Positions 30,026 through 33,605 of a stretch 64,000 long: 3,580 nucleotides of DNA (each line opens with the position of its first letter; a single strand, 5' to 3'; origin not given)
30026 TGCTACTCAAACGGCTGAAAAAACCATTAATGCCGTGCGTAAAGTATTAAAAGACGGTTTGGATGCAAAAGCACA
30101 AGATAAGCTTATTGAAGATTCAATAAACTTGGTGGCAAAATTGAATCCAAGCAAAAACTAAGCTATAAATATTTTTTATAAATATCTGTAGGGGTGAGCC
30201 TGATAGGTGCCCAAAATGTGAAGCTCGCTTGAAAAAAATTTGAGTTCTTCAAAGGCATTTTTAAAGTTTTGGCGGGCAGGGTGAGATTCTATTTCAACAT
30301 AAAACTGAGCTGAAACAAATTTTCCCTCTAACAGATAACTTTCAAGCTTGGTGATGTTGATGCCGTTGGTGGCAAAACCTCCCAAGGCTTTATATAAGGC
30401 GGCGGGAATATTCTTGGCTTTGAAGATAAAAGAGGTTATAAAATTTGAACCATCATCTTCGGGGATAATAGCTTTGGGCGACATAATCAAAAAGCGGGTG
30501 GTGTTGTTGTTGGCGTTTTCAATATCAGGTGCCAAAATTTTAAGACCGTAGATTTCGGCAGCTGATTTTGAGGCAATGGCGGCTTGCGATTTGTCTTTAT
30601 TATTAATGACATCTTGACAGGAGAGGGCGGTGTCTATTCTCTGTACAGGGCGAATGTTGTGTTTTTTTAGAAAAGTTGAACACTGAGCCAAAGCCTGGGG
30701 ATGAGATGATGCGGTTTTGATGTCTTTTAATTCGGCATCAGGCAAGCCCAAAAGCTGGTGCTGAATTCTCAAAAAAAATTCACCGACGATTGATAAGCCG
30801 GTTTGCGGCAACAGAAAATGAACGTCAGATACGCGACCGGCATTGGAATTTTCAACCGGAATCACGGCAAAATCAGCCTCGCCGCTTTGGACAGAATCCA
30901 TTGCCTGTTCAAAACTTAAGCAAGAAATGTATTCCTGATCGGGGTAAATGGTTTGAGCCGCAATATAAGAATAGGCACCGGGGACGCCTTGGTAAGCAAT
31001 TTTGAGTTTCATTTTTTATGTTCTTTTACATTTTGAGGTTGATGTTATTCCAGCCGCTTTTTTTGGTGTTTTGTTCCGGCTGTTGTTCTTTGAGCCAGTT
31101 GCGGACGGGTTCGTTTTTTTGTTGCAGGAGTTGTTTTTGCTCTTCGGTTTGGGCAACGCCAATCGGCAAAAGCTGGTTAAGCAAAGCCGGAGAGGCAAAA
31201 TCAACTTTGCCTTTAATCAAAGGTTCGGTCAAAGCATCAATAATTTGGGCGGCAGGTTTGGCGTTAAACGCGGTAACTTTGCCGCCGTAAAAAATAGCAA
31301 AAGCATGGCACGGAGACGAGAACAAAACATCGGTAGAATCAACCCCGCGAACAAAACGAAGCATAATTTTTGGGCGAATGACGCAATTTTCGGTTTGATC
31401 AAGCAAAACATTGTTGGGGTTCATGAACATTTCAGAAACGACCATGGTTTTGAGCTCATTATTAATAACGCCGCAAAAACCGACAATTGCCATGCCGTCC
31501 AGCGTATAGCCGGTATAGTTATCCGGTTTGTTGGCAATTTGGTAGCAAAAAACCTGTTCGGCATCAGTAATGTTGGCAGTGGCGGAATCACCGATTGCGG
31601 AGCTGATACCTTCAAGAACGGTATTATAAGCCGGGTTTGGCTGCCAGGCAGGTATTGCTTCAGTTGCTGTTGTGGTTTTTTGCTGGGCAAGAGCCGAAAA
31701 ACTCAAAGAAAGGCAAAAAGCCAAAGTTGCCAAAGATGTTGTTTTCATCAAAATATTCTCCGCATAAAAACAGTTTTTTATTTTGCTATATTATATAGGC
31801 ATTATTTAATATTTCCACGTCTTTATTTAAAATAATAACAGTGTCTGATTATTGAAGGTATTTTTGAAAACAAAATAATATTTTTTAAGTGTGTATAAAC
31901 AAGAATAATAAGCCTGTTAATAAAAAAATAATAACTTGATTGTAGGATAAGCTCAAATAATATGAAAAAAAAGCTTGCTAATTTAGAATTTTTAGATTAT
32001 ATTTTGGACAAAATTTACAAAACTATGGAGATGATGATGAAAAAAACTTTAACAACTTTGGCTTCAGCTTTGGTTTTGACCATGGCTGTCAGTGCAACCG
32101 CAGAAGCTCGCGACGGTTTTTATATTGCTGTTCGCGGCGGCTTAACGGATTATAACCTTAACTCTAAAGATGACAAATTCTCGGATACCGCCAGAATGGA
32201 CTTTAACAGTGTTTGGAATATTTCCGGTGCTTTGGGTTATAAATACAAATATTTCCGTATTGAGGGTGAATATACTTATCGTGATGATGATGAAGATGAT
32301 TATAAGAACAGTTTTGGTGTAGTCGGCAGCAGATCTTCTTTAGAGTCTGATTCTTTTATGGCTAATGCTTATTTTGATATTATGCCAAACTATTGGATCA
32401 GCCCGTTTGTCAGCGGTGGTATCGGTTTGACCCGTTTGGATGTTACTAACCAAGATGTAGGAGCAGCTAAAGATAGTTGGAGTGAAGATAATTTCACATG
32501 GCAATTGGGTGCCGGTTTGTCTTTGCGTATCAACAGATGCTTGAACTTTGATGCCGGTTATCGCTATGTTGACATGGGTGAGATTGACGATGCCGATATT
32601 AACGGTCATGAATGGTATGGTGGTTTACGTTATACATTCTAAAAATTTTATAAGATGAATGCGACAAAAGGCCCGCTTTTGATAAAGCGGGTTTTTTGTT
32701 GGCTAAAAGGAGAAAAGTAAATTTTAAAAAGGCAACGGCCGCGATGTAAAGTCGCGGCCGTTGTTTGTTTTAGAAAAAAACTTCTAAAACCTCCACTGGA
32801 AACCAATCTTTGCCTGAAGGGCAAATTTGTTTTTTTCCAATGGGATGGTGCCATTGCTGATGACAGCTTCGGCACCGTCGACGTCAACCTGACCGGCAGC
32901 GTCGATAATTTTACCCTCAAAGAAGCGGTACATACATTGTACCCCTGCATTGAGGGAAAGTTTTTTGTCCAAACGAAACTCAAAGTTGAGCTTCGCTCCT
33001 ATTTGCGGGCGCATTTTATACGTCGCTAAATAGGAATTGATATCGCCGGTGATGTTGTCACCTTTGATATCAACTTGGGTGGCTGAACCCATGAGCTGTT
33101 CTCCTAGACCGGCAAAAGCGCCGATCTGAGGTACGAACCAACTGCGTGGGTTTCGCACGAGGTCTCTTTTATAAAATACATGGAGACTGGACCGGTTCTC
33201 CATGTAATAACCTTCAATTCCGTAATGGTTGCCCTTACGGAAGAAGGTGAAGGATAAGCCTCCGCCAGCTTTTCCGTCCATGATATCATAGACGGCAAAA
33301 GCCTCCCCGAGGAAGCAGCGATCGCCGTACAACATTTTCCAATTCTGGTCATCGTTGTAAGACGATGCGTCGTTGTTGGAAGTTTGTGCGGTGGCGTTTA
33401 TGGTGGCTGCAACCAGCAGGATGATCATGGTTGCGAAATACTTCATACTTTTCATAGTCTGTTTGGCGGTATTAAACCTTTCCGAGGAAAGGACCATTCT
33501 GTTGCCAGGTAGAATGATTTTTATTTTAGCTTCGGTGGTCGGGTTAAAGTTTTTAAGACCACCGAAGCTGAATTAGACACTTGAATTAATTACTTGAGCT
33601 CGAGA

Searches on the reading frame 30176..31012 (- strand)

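Call 5: search_protein_families(library=pfam, proteins=[window:30176-31012:-], max_evalue=0.1)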
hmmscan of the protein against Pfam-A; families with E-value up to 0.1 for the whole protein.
window:30176-31012:- (278 aa): 3 families
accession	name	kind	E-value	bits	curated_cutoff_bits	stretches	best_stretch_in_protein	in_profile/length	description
PF00800.23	PDT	-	8.8e-58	195.5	25.2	1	5-180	1-179/181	Prephenate dehydratase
PF01842.31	ACT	-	0.046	14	27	1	196-257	4-64/66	ACT domain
PF16771.11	RTT107_BRCT_6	-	0.072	13.7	27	0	94-145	7-58/114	Regulator of Ty1 transposition protein 107 BRCT domain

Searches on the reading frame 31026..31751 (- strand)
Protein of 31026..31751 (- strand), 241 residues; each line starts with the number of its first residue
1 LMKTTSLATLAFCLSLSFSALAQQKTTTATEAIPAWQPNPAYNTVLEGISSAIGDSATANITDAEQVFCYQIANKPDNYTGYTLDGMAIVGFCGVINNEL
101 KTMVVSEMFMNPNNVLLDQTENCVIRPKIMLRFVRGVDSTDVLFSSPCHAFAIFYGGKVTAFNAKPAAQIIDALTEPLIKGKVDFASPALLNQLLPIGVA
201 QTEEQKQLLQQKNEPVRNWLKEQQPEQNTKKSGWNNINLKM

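Call 5: search_protein_families(library=pfam, proteins=[window:31026-31751:-], max_evalue=0.1)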
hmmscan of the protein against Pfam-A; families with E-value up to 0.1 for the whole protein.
window:31026-31751:- (241 aa): 1 family
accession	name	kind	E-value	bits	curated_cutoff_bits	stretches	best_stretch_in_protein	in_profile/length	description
PF06200.19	tify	-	0.025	14.3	27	1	153-169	9-25/34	tify domain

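Call 6: search_protein_families(library=ncbifam, proteins=[window:31026-31751:-], max_evalue=0.1)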
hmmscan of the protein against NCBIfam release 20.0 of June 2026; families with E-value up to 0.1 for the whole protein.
window:31026-31751:- (241 aa): 0 families

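Call 73: search_protein_families(library=phrogs, proteins=[window:31026-31751:-], max_evalue=0.01)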
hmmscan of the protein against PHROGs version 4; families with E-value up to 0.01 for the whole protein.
window:31026-31751:- (241 aa): 0 families

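Call 74: search_protein_families(library=padloc, proteins=[window:31026-31751:-], max_evalue=0.01)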
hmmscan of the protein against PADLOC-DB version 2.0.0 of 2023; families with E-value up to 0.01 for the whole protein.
window:31026-31751:- (241 aa): 0 families

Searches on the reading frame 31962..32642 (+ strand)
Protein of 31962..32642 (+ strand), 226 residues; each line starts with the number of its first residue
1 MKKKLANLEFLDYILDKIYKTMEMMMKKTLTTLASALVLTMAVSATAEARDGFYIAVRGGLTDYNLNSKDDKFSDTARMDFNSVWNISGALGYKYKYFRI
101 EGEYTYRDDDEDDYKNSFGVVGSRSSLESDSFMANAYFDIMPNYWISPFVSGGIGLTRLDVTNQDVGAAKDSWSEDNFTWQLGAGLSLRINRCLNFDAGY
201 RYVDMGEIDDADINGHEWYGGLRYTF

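Call 5: search_protein_families(library=pfam, proteins=[window:31962-32642:+], max_evalue=0.1)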
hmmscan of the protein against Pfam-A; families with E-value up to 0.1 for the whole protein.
window:31962-32642:+ (226 aa): 5 families
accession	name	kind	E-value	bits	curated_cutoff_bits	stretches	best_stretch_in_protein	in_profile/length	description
PF13505.12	OMP_b-brl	-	2.3e-21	77.2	28.7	1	34-226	4-175/175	Outer membrane protein beta-barrel domain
PF02462.21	Opacity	-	4.8e-08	33.6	21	1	92-226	2-126/126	Opacity family porin protein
PF01617.23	Surface_Ag_2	-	2.7e-06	27.5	22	1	79-200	63-198/247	Surface antigen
PF07437.17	YfaZ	-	0.054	13.6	23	0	183-210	135-162/180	YfaZ precursor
PF10677.15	DUF2490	-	0.078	13.1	29.8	0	158-217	16-71/186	Protein of unknown function (DUF2490)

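Call 6: search_protein_families(library=ncbifam, proteins=[window:31962-32642:+], max_evalue=0.1)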
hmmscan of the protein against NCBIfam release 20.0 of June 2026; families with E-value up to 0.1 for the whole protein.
window:31962-32642:+ (226 aa): 5 families
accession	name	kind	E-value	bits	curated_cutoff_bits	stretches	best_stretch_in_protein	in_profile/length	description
NF052636.1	Rick_Adr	subfamily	7.8e-13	48.5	210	1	26-212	1-196/224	adhesin Adr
TIGR04565.1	OMP_myx_plus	subfamily_domain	0.00071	19.6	60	1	78-203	6-135/161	outer membrane beta-barrel domain-containing protein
NF052316.1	T9SS_PorG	equivalog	0.0042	16.9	130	1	145-210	101-168/209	type IX secretion system protein PorG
NF041742.1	WGxxGxxG_fam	subfamily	0.046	14.3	35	0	26-51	1-28/69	WGxxGxxG family protein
NF007936.0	PRK10653.1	equivalog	0.047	13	337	1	26-58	2-34/295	ribose ABC transporter substrate-binding protein RbsB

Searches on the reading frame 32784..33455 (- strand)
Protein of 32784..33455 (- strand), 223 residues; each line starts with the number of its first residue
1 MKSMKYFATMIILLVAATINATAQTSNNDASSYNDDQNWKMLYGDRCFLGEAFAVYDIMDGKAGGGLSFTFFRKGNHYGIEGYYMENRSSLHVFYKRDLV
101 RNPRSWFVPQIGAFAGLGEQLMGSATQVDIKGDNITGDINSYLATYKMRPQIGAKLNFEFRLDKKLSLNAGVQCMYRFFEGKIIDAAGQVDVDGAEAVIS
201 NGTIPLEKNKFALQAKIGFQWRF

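Call 5: search_protein_families(library=pfam, proteins=[window:32784-33455:-], max_evalue=0.1)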
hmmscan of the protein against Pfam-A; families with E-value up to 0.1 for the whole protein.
window:32784-33455:- (223 aa): 0 families

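Call 6: search_protein_families(library=ncbifam, proteins=[window:32784-33455:-], max_evalue=0.1)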
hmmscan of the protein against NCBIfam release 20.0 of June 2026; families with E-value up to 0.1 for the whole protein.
window:32784-33455:- (223 aa): 0 families

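Call 8: find_homologous_proteins(query=window:32784-33455:-)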
Query window:32784-33455:- (223 aa): 4 proteins with E <= 0.001 among 137 candidates.
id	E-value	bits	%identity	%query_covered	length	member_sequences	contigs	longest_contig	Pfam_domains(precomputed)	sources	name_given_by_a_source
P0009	5.1e-147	505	100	100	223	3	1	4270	-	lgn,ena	-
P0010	9.8e-124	429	86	100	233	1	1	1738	-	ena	-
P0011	1.3e-121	422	83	100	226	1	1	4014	-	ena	-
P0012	5.2e-116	404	74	100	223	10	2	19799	-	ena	-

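Call 9: find_encoding_contigs(protein=P0012, flank=10000)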
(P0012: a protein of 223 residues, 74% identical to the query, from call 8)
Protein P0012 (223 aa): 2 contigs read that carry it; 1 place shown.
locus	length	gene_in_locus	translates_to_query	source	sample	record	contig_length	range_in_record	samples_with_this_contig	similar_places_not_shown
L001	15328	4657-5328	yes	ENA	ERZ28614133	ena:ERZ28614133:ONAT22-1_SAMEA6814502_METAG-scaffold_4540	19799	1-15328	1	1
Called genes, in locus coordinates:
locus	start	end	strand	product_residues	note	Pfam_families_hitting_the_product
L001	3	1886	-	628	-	?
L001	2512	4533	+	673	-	-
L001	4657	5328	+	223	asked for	-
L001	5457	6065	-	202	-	PF13505:OMP_b-brl, PF01617:Surface_Ag_2 (faint), PF02462:Opacity (weak)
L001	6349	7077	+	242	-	-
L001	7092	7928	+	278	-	PF00800:PDT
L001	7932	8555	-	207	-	PF00430:ATP-synt_B, PF05405:Mt_ATP-synt_B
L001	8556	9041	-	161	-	PF02326:YMF19, PF00430:ATP-synt_B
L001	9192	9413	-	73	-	PF00137:ATP-synt_C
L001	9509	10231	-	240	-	PF00119:ATP-synt_A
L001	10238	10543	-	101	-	PF09527:ATPase_gene1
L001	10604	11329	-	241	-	-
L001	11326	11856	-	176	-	PF05258:DciA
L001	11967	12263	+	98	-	-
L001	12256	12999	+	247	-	PF00813:FliP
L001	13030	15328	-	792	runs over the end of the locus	-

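Call 39: predict_structure(alignment_id=A4)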
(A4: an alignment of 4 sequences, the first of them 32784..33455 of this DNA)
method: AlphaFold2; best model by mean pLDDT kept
length: 223 residues; sequences in the alignment: 4
mean_pLDDT: 31.1   pTM: 0.21
mean pLDDT of the five models: 31.1, 30.6, 29.4, 29.4, 28.0
residues with pLDDT >= 90: 0; 70-90: 0; 50-70: 0; < 50: 223
segments of 3 or more residues with pLDDT < 50: 1-223
pLDDT, mean of each block of 10 residues (from residue 1): 33 36 28 28 32 30 36 36 38 33 29 28 25 26 25 31 29 31 31 34 37 30 27
secondary structure, 60 per line:
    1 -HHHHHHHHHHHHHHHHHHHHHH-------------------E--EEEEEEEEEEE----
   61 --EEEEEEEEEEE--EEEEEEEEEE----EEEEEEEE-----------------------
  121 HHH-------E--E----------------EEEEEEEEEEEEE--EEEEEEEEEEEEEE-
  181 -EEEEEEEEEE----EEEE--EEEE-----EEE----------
elements in order: H2-23 E46-56 E63-73 E76-85 E90-97 E151-163 E166-179 E182-191 E196-199 E202-205 E211-213

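Call 43: find_encoding_contigs(protein=P0009, flank=6000)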
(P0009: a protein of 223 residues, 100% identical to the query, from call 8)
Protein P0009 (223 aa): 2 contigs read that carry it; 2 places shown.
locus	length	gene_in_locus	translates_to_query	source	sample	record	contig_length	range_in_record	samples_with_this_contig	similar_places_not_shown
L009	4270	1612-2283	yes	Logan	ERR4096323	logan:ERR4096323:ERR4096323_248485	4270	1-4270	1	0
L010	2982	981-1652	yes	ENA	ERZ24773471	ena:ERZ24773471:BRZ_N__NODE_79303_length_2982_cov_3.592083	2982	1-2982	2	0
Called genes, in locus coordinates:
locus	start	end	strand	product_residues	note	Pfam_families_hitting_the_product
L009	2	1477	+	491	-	?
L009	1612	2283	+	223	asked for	-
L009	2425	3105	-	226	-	PF13505:OMP_b-brl, PF01617:Surface_Ag_2 (faint), PF02462:Opacity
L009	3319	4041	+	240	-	-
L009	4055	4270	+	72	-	?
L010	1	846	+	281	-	?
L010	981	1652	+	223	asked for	-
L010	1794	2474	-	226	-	PF13505:OMP_b-brl, PF01617:Surface_Ag_2 (faint), PF02462:Opacity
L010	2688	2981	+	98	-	?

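Call 65: search_solved_structures(query=A6, max_evalue=1)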
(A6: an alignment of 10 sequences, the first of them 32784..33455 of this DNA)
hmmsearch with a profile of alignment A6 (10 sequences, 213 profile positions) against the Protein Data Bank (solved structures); distinct sequences matched with E-value up to 1: 2.
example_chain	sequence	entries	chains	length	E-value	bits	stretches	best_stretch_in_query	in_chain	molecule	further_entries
3gqh_A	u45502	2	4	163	0.32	13.8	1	169-205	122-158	Preneck appendage protein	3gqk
3viq_A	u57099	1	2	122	0.41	13.5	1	107-173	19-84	Swi5-dependent recombination DNA repair protein 1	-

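Call 73: search_protein_families(library=phrogs, proteins=[window:32784-33455:-], max_evalue=0.01)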
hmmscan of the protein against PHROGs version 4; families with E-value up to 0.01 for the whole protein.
window:32784-33455:- (223 aa): 0 families

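Call 74: search_protein_families(library=padloc, proteins=[window:32784-33455:-], max_evalue=0.01)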
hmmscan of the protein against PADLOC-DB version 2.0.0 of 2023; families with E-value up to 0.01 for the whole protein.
window:32784-33455:- (223 aa): 0 families
